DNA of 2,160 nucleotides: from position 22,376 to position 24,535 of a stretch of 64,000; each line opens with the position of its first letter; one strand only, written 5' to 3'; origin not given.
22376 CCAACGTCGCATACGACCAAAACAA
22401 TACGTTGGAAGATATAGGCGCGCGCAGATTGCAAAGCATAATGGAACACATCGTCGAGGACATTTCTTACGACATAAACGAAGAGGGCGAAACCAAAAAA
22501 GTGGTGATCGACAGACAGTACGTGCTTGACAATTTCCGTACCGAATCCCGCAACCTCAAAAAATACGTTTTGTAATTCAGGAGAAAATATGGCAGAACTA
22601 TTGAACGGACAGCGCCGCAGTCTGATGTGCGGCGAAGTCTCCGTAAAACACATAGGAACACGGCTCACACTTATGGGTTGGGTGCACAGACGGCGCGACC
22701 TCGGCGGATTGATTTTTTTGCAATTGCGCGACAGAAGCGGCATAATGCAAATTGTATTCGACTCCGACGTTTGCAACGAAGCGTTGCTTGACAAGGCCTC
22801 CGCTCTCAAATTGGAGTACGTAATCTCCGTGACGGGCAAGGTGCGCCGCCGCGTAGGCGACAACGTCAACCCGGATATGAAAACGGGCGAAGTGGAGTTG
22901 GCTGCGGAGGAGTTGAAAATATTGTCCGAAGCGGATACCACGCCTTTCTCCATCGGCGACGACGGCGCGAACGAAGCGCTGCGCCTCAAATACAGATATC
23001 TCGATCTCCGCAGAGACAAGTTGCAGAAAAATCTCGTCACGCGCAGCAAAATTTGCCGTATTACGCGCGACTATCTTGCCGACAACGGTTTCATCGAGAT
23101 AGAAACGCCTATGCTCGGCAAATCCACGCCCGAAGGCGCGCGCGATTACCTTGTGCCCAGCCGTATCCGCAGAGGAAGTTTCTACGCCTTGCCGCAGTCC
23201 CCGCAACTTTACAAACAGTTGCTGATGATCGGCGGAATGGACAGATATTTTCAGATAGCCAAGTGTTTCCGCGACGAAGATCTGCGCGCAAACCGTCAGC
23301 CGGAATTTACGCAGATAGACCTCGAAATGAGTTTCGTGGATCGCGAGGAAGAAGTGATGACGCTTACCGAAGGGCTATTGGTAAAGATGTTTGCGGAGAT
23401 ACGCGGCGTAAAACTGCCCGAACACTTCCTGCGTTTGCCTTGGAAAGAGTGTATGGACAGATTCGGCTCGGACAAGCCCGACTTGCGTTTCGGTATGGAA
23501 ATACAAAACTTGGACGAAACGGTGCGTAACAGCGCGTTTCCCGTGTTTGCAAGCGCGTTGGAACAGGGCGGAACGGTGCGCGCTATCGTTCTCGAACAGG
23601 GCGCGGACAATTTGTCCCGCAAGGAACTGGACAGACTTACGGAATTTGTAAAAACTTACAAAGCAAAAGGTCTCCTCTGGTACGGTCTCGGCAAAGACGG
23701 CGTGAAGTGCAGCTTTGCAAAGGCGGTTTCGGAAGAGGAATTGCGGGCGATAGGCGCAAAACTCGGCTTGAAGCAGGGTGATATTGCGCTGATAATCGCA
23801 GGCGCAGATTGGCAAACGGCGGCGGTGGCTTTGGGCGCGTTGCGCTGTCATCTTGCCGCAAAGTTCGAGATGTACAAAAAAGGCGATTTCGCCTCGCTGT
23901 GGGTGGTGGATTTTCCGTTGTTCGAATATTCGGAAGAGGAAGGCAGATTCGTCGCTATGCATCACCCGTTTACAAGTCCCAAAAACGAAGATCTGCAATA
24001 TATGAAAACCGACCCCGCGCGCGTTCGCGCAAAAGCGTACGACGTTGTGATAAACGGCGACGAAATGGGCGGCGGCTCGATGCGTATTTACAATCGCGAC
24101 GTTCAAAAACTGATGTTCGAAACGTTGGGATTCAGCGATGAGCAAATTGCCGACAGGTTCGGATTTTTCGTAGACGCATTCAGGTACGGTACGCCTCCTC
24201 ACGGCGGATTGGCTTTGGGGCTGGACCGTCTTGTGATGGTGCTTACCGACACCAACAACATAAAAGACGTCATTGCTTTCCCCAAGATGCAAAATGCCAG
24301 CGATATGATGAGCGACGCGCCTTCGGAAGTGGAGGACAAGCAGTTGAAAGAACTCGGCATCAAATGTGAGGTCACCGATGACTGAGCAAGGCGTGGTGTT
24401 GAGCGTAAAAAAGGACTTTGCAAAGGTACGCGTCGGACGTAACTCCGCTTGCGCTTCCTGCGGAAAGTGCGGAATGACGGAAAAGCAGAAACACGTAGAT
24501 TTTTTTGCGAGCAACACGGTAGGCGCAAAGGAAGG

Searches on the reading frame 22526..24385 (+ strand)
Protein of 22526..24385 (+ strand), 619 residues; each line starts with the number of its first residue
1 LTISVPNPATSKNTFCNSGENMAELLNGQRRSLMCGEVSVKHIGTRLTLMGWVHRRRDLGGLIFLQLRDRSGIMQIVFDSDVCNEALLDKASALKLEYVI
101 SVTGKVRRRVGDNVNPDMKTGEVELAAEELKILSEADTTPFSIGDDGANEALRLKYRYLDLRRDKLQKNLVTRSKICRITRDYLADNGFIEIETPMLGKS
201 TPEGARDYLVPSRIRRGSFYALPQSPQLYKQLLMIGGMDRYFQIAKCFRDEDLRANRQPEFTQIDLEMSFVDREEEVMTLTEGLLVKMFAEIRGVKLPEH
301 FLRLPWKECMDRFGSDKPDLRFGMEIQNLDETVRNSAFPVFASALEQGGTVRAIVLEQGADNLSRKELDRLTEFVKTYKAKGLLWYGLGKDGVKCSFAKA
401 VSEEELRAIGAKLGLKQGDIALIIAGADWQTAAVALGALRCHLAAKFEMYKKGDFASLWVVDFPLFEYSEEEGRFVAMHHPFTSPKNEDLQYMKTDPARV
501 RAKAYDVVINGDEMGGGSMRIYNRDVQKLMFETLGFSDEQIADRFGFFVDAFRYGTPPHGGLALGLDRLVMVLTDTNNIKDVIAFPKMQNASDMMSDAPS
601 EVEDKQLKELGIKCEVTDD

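Call 10: search_protein_families(library=pfam, proteins=[window:22526-24385:+], max_evalue=0.00001)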
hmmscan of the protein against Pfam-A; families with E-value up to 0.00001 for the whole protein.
window:22526-24385:+ (619 aa): 3 families
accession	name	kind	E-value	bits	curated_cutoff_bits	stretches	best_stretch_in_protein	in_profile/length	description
PF00152.25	tRNA-synt_2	-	2.7e-122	408.1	25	1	149-589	1-308/308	tRNA synthetases class II (D, K and N)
PF02938.19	GAD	-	8.7e-21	74.4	23.4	1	341-436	1-95/95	GAD domain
PF01336.31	tRNA_anti-codon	-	4.2e-18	65.5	27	1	48-133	2-75/75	OB-fold nucleic acid binding domain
